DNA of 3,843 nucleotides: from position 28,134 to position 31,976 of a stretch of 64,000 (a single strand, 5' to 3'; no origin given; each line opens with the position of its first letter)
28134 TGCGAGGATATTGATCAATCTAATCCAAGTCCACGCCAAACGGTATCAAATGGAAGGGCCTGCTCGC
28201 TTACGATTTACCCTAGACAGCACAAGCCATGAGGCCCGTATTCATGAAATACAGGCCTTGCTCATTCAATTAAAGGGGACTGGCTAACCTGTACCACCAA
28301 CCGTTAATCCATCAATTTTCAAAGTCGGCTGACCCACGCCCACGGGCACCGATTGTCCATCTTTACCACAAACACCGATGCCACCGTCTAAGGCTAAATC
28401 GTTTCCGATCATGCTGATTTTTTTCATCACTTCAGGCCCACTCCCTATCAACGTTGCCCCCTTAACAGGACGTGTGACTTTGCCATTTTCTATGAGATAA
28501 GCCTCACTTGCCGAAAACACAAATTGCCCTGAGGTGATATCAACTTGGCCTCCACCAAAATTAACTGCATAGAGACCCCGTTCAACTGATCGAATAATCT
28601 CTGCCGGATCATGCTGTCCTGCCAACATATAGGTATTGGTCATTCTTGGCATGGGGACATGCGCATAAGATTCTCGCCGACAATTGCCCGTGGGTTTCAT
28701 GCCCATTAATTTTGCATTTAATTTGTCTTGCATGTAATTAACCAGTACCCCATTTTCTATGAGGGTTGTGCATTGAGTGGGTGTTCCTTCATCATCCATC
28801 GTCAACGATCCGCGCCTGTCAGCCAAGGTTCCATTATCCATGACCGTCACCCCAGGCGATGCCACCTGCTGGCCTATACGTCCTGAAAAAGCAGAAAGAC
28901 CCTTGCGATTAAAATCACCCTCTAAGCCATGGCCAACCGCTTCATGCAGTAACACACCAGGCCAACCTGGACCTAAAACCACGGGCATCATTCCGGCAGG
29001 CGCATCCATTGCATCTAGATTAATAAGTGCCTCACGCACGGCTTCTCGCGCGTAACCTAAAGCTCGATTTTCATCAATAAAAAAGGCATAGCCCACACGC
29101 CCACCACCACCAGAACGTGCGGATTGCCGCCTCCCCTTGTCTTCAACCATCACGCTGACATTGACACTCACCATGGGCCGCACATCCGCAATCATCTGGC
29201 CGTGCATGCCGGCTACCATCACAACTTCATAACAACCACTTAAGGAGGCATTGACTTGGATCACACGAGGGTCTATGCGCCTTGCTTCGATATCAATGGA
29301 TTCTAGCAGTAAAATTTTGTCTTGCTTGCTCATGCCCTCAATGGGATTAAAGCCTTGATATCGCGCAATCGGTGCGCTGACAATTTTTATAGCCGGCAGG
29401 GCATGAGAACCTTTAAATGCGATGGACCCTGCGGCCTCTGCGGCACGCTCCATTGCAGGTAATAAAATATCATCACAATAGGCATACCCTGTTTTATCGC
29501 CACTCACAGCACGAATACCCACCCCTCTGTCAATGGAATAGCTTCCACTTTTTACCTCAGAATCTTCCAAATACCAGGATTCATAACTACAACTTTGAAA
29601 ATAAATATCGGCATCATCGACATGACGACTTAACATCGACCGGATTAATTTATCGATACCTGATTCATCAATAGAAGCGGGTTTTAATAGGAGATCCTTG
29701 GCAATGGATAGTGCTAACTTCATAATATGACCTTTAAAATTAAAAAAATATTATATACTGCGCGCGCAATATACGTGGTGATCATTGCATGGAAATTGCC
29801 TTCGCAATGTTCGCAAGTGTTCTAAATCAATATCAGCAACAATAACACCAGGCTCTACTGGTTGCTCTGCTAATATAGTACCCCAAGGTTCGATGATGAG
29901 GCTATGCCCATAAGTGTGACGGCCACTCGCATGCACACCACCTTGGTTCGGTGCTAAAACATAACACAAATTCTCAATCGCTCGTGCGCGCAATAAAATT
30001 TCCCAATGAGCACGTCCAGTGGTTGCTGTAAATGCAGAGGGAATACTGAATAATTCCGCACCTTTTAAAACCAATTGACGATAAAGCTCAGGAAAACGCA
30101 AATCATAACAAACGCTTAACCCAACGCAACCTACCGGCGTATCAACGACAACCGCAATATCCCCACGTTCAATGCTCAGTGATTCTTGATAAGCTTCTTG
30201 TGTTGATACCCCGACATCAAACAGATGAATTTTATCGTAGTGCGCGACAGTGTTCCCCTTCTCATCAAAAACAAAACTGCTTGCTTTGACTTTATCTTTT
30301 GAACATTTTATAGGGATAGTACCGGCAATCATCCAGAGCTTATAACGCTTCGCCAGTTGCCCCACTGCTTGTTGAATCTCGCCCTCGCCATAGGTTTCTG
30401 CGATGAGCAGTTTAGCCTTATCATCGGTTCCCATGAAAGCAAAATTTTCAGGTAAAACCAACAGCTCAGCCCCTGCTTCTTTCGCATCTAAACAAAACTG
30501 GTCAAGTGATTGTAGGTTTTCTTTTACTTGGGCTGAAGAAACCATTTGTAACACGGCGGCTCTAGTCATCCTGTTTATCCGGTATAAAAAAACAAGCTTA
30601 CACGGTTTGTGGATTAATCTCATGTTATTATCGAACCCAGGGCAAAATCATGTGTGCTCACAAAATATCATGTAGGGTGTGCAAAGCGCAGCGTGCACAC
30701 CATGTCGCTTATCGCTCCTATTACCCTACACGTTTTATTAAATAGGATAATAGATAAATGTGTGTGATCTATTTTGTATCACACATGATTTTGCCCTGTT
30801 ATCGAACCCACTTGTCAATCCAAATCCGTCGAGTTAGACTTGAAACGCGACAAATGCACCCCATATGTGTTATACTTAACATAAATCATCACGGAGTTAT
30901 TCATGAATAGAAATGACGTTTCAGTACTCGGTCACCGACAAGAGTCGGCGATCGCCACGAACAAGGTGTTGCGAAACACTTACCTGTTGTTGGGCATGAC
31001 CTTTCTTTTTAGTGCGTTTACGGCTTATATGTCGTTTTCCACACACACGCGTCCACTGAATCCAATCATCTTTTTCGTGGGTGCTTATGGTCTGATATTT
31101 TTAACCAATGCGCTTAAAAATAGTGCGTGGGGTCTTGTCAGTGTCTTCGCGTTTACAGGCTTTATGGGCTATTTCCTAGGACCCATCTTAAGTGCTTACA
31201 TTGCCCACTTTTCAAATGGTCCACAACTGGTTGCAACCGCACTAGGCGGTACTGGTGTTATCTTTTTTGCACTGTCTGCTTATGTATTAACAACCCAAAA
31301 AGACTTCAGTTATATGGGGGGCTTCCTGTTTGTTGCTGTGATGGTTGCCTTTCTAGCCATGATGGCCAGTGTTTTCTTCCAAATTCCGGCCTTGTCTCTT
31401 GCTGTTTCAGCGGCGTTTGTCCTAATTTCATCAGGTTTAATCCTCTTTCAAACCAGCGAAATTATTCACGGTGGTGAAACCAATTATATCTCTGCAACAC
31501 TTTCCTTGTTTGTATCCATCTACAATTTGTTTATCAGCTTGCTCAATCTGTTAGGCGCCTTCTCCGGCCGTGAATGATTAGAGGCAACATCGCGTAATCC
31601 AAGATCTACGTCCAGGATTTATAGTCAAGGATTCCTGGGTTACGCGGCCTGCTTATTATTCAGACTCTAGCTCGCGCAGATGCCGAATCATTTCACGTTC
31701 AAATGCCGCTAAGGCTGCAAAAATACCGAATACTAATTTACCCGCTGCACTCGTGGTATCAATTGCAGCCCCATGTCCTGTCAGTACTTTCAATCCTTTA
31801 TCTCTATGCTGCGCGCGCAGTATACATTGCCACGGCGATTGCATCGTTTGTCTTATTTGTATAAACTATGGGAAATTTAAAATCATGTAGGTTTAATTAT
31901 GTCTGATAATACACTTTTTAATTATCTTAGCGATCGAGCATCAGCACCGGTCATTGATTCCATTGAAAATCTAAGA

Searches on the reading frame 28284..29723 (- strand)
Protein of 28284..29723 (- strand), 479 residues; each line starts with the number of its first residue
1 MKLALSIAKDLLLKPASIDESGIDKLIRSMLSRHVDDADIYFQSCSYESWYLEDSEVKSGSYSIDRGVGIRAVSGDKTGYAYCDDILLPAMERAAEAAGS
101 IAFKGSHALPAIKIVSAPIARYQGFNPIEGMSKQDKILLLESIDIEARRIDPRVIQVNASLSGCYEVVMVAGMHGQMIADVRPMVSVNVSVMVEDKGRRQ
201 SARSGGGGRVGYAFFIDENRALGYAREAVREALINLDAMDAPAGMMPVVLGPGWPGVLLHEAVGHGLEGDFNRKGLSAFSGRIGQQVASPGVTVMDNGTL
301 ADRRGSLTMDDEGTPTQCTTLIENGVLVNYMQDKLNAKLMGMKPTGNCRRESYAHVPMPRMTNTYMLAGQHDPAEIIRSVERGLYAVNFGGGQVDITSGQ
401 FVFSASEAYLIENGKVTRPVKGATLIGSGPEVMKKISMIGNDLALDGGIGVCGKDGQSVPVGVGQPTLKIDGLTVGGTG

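Call 9: search_protein_families(library=pfam, proteins=[window:28284-29723:-])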
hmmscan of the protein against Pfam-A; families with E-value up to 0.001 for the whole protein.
window:28284-29723:- (479 aa): 3 families
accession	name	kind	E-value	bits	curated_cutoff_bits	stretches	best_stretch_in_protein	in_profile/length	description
PF19289.4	PmbA_TldD_3rd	-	8.9e-71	238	22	1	244-477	2-220/220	PmbA/TldA metallopeptidase C-terminal domain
PF01523.21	PmbA_TldD_1st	-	4.9e-18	65.5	20.9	1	38-102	1-65/65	PmbA/TldA metallopeptidase domain 1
PF19290.4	PmbA_TldD_2nd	-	5.1e-17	62.8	20.9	1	127-236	2-109/109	PmbA/TldA metallopeptidase central domain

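Call 21: find_related_loci(query=window:28284-29723:-, collection=metagenome_contigs, flank=10000)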
Query window:28284-29723:- (479 aa) in metagenome_contigs; peptide patterns used: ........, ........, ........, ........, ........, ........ (x = any residue, [..] = any of these).
230 stretches matched a pattern; 186 encode a relative of the query (tblastn E <= 1e-3); the best 80 are kept; 80 distinct loci.
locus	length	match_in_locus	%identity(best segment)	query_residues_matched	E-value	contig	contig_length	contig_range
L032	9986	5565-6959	88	15-479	0e+0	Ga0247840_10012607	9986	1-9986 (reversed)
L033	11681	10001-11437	84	1-478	0e+0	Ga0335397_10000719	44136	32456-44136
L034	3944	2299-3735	87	1-479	0e+0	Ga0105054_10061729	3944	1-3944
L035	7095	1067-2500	86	1-478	0e+0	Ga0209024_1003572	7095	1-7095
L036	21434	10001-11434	83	1-478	0e+0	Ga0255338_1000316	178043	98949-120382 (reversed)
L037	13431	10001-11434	84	1-478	0e+0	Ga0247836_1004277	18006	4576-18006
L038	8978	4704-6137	84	1-478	0e+0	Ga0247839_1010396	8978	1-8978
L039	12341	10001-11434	86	1-478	0e+0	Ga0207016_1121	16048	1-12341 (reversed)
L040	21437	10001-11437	83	1-478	0e+0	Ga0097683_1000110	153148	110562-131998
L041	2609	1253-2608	88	1-452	0e+0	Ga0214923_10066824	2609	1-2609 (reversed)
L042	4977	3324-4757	82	1-478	0e+0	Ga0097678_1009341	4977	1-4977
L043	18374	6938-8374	81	1-478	0e+0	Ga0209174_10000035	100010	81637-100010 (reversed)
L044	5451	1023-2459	80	1-478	0e+0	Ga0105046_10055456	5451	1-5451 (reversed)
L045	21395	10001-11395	82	15-478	0e+0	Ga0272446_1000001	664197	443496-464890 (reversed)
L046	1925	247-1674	79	4-478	0e+0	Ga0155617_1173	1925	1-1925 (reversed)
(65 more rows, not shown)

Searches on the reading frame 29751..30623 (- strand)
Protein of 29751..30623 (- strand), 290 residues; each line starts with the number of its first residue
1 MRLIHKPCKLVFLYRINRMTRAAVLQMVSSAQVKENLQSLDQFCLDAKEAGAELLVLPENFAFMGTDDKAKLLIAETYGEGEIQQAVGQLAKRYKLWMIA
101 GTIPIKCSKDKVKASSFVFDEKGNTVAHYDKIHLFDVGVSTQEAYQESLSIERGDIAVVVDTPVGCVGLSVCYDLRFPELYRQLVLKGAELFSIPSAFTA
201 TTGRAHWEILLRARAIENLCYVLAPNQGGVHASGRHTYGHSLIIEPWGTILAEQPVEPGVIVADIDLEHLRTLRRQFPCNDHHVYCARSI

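Call 9: search_protein_families(library=pfam, proteins=[window:29751-30623:-])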
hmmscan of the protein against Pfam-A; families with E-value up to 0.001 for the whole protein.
window:29751-30623:- (290 aa): 1 family
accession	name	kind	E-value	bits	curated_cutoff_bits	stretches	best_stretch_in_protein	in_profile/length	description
PF00795.27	CN_hydrolase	-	8e-58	196.2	23.2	1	21-275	1-256/256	Carbon-nitrogen hydrolase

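Call 40: find_homologous_proteins(query=window:29751-30623:-, max_evalue=1e-60)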
Query window:29751-30623:- (290 aa): 7351 proteins with E <= 1e-60 among 8000 candidates; the best 120 are listed.
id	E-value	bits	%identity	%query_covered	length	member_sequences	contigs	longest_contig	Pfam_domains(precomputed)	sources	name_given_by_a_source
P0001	1.4e-179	613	100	94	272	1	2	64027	PF00795.28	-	-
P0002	1.8e-139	482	80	92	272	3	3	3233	PF00795.28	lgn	-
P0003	2.1e-133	462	76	92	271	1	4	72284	PF00795.28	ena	-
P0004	1.3e-124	433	72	92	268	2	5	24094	PF00795.28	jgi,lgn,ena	-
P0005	1.2e-123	430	74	92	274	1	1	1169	PF00795.28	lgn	-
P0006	3.2e-123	428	71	92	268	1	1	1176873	PF00795.28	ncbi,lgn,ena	-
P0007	1.8e-122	426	70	94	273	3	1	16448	PF00795.28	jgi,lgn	-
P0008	3.7e-122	425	72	92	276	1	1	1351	PF00795.28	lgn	-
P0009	2.5e-121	422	70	94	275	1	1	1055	PF00795.28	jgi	-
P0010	8.0e-121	421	70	92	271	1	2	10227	PF00795.28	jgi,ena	jgi:nitrilase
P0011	1.5e-120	420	71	92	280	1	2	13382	PF00795.28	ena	-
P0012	1.8e-120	419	72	92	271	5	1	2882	PF00795.28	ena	-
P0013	7.2e-120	417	71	92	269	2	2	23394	PF00795.28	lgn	-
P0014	8.4e-120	417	68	93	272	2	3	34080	PF00795.28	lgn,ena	-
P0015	8.8e-120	417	70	92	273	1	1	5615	PF00795.28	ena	-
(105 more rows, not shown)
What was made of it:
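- Tried and rejected: The best carbon-nitrogen (CN) hydrolase match is 80% identical (call 40).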

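Call 42: find_encoding_contigs(protein=P0003, flank=10000, max_places=3)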
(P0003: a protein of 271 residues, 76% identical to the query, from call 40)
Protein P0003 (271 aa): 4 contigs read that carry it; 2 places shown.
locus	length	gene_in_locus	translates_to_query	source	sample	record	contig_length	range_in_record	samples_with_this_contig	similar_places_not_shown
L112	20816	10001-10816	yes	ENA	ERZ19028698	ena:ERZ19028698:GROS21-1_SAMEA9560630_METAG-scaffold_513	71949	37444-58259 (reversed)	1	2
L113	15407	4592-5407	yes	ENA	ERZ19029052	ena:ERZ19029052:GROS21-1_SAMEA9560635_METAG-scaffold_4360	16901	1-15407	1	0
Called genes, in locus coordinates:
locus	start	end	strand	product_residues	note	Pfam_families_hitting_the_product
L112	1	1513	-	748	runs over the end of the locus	-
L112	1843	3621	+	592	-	PF00120:Gln-synt_C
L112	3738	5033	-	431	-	PF01222:ERG4_ERG24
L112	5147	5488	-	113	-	PF08274:Zn_Ribbon_YjdM, PF22191:IBR_1 (weak), PF03831:YjdM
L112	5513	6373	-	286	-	PF06750:A24_N_bact, PF01478:Peptidase_A24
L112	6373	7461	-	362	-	PF00482:T2SSF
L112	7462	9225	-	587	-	PF05157:MshEN, PF00437:T2SSE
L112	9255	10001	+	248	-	-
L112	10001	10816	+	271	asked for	PF00795:CN_hydrolase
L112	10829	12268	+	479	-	PF01523:PmbA_TldD_1st, PF19290:PmbA_TldD_2nd, PF19289:PmbA_TldD_3rd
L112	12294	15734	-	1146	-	PF17757:UvrB_inter, PF21132:MFD_D3, PF02559:CarD_TRCF_RID, PF00270:DEAD, PF04851:ResIII, PF22590:Cas3-like_C_2 (faint), PF00271:Helicase_C, PF03461:TRCF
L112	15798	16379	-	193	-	PF01694:Rhomboid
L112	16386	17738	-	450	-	PF13742:tRNA_anti_2, PF01336:tRNA_anti-codon, PF02601:Exonuc_VII_L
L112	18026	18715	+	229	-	-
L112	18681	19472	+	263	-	PF01346:FKBP_N, PF00254:FKBP_C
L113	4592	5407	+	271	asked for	PF00795:CN_hydrolase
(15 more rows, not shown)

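Call 43: find_encoding_contigs(protein=P0002, flank=10000, max_places=3)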
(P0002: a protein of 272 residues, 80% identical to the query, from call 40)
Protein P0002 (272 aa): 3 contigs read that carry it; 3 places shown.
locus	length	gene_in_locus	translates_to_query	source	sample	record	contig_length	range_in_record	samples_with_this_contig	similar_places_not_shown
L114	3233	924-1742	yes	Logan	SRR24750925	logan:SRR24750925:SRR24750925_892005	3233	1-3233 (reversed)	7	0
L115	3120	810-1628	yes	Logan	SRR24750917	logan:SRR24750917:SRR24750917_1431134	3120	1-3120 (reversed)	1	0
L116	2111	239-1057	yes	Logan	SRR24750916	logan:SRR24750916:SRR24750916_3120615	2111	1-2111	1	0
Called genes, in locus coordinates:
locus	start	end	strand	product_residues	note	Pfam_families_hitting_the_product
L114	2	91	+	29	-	?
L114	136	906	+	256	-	-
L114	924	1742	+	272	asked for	PF00795:CN_hydrolase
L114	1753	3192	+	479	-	PF01523:PmbA_TldD_1st, PF19290:PmbA_TldD_2nd, PF19289:PmbA_TldD_3rd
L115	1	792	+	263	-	?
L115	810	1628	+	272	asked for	PF00795:CN_hydrolase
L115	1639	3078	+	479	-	PF01523:PmbA_TldD_1st, PF19290:PmbA_TldD_2nd, PF19289:PmbA_TldD_3rd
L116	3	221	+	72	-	?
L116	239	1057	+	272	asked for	PF00795:CN_hydrolase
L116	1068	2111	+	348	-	?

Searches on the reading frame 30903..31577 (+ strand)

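Call 9: search_protein_families(library=pfam, proteins=[window:30903-31577:+])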
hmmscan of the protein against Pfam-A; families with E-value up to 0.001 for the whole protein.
window:30903-31577:+ (224 aa): 1 family
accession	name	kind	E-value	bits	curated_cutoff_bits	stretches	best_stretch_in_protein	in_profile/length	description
PF01027.25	Bax1-I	-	8.2e-48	163.4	34.1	1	20-217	1-207/207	Inhibitor of apoptosis-promoting Bax1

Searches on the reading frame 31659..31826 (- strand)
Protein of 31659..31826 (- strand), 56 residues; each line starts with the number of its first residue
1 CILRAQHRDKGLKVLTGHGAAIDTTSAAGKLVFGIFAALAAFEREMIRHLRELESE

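Call 73: search_protein_families(library=pfam, proteins=[window:31659-31826:-], max_evalue=0.01)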
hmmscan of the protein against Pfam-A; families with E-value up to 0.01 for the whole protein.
seq(56 aa): 1 family
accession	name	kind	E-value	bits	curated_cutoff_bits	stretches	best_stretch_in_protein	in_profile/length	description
PF00239.26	Resolvase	-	2.8e-06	27.9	23.3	1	6-49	88-130/145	Resolvase, N terminal domain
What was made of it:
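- Checked: The resolvase remnant next to 31805 is real (PF00239 positions 88-130, call 73).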
